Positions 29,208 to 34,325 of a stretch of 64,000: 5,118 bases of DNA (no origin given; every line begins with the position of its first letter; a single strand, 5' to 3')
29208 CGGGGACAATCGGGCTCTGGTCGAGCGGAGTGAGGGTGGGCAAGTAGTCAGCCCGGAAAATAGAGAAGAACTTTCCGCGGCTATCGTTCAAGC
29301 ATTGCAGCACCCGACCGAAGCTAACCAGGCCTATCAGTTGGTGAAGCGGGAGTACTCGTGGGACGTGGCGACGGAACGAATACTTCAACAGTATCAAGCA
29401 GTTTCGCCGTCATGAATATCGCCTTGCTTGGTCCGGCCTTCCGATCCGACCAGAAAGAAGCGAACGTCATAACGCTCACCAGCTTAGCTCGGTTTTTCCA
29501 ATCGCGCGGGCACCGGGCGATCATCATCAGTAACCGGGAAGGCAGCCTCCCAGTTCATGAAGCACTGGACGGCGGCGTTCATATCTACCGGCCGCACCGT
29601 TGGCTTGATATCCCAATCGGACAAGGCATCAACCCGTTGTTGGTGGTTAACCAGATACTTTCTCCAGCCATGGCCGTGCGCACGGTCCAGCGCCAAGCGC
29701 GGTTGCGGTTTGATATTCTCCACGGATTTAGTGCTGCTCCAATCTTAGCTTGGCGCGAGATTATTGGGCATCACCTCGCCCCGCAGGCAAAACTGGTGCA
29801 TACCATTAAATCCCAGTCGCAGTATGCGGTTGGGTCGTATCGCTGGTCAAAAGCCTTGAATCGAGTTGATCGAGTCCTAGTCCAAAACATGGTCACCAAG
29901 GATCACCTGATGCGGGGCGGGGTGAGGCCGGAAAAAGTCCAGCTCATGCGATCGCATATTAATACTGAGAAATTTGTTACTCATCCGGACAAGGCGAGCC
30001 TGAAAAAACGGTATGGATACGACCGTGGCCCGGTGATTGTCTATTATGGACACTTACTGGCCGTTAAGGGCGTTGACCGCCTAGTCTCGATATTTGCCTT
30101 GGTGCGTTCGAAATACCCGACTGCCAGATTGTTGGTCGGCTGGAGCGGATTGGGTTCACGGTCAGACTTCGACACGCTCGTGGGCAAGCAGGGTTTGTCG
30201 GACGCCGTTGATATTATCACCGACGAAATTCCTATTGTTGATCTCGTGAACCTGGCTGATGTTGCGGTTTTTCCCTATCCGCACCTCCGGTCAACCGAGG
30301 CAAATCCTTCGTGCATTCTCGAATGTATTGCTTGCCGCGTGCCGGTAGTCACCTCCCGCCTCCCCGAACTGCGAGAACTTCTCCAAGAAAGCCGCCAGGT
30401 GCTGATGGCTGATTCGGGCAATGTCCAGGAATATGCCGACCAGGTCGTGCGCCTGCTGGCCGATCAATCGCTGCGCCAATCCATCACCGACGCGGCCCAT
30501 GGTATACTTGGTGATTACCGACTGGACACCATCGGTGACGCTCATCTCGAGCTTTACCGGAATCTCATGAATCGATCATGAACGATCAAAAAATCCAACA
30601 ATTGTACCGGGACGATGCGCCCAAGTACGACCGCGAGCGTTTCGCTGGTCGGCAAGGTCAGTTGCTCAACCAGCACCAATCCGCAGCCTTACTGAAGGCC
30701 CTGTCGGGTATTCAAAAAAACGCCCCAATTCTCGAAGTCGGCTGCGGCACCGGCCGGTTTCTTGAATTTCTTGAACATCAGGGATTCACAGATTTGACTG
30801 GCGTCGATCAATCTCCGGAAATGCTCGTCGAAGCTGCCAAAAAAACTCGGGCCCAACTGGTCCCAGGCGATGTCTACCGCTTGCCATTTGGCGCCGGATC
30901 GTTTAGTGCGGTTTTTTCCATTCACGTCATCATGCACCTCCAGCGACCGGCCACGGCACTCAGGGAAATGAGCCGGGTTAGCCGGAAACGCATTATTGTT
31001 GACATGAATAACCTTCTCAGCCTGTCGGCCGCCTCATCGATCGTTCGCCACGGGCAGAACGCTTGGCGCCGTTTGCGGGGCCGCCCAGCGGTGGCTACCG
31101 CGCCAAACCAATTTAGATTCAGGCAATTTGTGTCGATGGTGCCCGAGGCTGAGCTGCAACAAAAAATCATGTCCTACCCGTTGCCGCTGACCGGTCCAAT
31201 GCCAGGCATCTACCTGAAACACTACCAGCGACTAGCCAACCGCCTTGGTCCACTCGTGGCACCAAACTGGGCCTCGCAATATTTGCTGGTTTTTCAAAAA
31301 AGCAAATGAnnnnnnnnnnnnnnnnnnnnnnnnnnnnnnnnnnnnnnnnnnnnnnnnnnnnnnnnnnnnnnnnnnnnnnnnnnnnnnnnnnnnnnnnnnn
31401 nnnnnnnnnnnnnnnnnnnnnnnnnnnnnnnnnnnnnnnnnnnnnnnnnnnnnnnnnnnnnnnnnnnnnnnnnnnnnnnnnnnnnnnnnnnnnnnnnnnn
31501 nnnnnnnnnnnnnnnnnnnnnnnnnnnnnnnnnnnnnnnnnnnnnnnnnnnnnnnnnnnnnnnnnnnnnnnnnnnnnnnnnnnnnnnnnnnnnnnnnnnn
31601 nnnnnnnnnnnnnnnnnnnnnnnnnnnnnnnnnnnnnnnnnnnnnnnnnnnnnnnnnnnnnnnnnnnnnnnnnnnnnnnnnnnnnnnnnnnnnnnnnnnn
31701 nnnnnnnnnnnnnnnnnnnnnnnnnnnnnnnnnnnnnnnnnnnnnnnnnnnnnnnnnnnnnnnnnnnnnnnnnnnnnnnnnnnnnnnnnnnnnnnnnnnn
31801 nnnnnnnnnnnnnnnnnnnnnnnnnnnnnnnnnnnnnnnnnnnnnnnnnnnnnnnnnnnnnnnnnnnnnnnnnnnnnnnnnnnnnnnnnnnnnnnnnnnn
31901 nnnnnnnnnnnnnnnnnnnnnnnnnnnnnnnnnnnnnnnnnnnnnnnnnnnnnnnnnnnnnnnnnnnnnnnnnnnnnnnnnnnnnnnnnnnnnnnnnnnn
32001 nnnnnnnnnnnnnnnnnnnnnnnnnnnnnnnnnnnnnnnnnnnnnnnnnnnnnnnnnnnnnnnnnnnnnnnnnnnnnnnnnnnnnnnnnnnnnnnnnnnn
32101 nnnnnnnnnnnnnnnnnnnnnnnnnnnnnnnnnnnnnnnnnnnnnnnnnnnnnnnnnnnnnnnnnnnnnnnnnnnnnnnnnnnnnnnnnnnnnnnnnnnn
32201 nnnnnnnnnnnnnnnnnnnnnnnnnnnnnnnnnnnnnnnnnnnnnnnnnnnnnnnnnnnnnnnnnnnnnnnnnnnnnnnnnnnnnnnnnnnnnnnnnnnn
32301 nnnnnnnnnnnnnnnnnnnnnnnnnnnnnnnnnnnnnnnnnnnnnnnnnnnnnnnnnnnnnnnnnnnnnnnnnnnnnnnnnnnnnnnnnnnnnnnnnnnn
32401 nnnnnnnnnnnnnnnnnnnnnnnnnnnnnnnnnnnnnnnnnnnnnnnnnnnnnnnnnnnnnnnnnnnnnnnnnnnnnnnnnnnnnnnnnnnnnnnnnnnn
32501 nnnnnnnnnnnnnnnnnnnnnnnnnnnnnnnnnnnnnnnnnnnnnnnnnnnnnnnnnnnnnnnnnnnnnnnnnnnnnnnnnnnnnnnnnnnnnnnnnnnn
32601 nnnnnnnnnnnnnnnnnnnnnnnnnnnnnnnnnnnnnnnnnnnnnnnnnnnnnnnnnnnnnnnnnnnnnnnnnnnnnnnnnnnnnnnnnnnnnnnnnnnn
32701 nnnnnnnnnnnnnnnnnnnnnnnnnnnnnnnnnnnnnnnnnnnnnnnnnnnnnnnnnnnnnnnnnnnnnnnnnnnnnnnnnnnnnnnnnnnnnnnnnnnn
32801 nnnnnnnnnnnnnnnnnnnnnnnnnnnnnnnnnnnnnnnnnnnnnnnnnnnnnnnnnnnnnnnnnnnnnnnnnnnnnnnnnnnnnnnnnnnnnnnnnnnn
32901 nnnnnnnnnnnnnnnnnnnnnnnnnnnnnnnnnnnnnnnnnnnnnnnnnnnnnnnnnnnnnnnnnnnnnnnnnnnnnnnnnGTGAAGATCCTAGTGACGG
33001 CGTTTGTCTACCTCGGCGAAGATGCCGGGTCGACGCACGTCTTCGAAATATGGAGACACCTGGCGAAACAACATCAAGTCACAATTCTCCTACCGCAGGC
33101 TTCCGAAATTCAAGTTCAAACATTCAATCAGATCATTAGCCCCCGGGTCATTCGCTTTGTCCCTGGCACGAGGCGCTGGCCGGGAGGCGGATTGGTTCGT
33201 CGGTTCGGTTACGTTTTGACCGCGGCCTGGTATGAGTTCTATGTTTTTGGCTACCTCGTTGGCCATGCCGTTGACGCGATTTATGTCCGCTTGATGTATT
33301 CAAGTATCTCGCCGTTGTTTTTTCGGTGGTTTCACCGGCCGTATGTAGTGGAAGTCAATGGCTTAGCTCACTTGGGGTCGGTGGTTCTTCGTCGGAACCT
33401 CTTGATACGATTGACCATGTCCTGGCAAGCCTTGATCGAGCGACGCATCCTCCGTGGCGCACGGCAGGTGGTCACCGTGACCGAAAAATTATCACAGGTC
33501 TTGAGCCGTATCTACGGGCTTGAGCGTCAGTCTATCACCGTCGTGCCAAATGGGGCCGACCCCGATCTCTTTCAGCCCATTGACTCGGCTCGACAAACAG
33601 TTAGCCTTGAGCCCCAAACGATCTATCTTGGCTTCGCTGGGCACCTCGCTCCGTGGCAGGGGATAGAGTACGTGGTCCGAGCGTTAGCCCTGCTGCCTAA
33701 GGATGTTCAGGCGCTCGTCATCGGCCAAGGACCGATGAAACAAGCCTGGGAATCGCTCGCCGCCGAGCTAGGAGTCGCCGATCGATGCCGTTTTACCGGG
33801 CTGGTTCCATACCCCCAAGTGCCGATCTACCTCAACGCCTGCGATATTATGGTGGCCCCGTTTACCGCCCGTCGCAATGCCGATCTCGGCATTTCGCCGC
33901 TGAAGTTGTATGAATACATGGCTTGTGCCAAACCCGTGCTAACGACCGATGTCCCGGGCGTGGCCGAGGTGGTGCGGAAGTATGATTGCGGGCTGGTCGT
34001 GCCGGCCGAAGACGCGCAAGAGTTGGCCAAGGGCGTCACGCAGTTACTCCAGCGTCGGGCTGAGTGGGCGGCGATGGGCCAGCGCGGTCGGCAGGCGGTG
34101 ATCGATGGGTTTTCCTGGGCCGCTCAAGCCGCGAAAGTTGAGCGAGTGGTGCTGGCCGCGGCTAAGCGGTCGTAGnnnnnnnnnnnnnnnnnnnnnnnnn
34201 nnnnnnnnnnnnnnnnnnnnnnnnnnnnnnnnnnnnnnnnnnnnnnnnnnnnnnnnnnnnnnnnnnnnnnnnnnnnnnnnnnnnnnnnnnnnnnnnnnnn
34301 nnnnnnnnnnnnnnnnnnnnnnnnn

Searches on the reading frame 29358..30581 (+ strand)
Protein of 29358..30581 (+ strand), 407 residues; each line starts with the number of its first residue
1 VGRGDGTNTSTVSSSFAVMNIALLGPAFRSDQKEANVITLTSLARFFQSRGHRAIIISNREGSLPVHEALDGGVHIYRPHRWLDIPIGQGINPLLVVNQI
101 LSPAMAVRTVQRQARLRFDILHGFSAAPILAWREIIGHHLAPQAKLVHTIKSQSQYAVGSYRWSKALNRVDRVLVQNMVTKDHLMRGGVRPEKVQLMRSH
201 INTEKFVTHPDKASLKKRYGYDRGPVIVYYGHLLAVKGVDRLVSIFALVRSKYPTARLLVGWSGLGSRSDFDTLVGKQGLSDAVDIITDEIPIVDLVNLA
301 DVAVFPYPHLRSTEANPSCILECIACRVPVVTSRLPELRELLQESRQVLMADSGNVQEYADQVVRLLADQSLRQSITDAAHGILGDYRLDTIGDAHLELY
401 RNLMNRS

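Call 8: search_protein_families(library=pfam, proteins=[window:29358-30581:+], max_evalue=0.001)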
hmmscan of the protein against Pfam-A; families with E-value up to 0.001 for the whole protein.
window:29358-30581:+ (407 aa): 4 families
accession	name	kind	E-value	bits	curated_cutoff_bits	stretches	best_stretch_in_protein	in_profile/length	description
PF13692.12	Glyco_trans_1_4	-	4.7e-17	63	27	1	225-369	2-142/142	Glycosyl transferases group 1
PF00534.26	Glycos_transf_1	-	6.2e-17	62.1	26.4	1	222-380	13-169/172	Glycosyl transferases group 1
PF13439.12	Glyco_transf_4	-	3.1e-10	40.8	28.5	1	40-204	8-169/170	Glycosyltransferase Family 4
PF13524.12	Glyco_trans_1_2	-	6.4e-07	29.9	25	1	320-381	67-126/144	Glycosyl transferase-like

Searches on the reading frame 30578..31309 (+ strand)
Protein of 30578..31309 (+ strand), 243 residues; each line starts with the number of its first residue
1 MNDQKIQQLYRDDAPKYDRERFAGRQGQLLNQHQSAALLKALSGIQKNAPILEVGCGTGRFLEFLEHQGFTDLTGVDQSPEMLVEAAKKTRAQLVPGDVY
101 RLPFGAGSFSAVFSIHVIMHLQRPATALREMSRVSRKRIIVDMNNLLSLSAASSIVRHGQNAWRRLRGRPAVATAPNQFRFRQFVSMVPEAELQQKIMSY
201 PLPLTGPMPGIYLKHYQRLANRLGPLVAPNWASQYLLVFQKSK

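Call 8: search_protein_families(library=pfam, proteins=[window:30578-31309:+], max_evalue=0.001)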
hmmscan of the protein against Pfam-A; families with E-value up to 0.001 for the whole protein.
window:30578-31309:+ (243 aa): 7 families
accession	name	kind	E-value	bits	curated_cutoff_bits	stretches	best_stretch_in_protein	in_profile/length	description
PF08241.18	Methyltransf_11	-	1.1e-21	77.7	21.2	1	52-137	1-89/95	Methyltransferase domain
PF13649.12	Methyltransf_25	-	1e-18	68.2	27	1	51-136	1-94/97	Methyltransferase domain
PF08242.18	Methyltransf_12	-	1.5e-12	48.5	30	1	52-134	1-91/98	Methyltransferase domain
PF13489.12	Methyltransf_23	-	4.2e-12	46.5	27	1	34-136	8-109/164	Methyltransferase domain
PF13847.12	Methyltransf_31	-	1.2e-11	44.9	27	1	46-161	2-127/145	Methyltransferase domain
PF07021.18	MetW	-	1.5e-06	28.4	21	1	45-145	11-111/193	Methionine biosynthesis protein MetW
PF08003.17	Methyltransf_9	-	0.00026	20.5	23.8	1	40-132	109-206/315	Protein of unknown function (DUF1698)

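Call 34: search_protein_families(library=ncbifam, proteins=[window:30578-31309:+], max_evalue=0.01)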
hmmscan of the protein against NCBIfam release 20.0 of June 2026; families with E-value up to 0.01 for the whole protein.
window:30578-31309:+ (243 aa): 36 families (the best 25 are shown)
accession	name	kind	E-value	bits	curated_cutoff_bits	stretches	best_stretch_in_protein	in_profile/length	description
NF045667.1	MTase_DVU1556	equivalog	1.4e-16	60.6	155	1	41-137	16-113/213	DVU_1556 family methyltransferase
NF007610.0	PRK10258.1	equivalog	5.9e-13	48.7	342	1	32-151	27-146/251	malonyl-ACP O-methyltransferase BioC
TIGR02072.1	BioC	equivalog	4.7e-12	46.2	184.95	1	34-138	19-127/244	malonyl-ACP O-methyltransferase BioC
TIGR01934.1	MenG_MenH_UbiE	subfamily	1.6e-11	43.9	158.35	1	43-138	35-136/223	ubiquinone/menaquinone biosynthesis methyltransferase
NF001244.0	PRK00216.1-5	equivalog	7e-11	41.9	216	1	3-141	7-151/236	bifunctional demethylmenaquinone methyltransferase/2-methoxy-6-polyprenyl-1,4-benzoquinol methylase UbiE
NF043040.1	corrin_prot_MT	hypoth_equivalog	4.1e-09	36.2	180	1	45-100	38-93/216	corrinoid protein-associated methyltransferase CpaM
NF004452.0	PRK05785.1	equivalog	5.2e-09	35.9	207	1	2-143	7-146/228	hypothetical protein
TIGR02081.1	metW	equivalog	8.2e-08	32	189.5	1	44-160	10-126/194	methionine biosynthesis protein MetW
NF001241.0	PRK00216.1-2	equivalog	2.1e-07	30.8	327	1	44-137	48-141/231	demethylmenaquinone methyltransferase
NF041255.1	mycofact_MftM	equivalog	2.1e-06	27.3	200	1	50-141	142-239/289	mycofactocin oligosaccharide methyltransferase MftM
NF041820.1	daptide_MTase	equivalog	1.9e-05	24.2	175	1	36-91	27-79/243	daptide-type RiPP biosynthesis methyltransferase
TIGR02021.1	BchM-ChlM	equivalog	2.1e-05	24.1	158.9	1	38-141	44-153/218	magnesium protoporphyrin IX methyltransferase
NF045882.1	PLipidMtase_Leg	equivalog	2.5e-05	24.1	390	1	41-138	36-138/207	phospholipid N-methyltransferase PmtA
TIGR04074.1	bacter_Hen1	equivalog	2.7e-05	22.9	340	1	23-94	259-330/462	3' terminal RNA ribose 2'-O-methyltransferase Hen1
NF045825.1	FAmtase_mtf2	equivalog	6.6e-05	22.3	400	1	50-136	61-151/248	fatty-acid O-methyltransferase Mtf2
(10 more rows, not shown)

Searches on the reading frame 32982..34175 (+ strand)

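Call 8: search_protein_families(library=pfam, proteins=[window:32982-34175:+], max_evalue=0.001)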
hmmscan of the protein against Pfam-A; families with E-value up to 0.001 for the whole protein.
window:32982-34175:+ (397 aa): 5 families
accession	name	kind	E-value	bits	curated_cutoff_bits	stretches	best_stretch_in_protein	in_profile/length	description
PF00534.26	Glycos_transf_1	-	9e-32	110.4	26.4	1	208-371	10-171/172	Glycosyl transferases group 1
PF13692.12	Glyco_trans_1_4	-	4.6e-30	105.2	27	1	215-357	3-141/142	Glycosyl transferases group 1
PF13524.12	Glyco_trans_1_2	-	1.5e-13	51.4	25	1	233-386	7-142/144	Glycosyl transferase-like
PF13439.12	Glyco_transf_4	-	6e-13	49.6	28.5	1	17-195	5-169/170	Glycosyltransferase Family 4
PF13579.12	Glyco_trans_4_4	-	9e-12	46.1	29.7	1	17-191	4-158/158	Glycosyl transferase 4-like domain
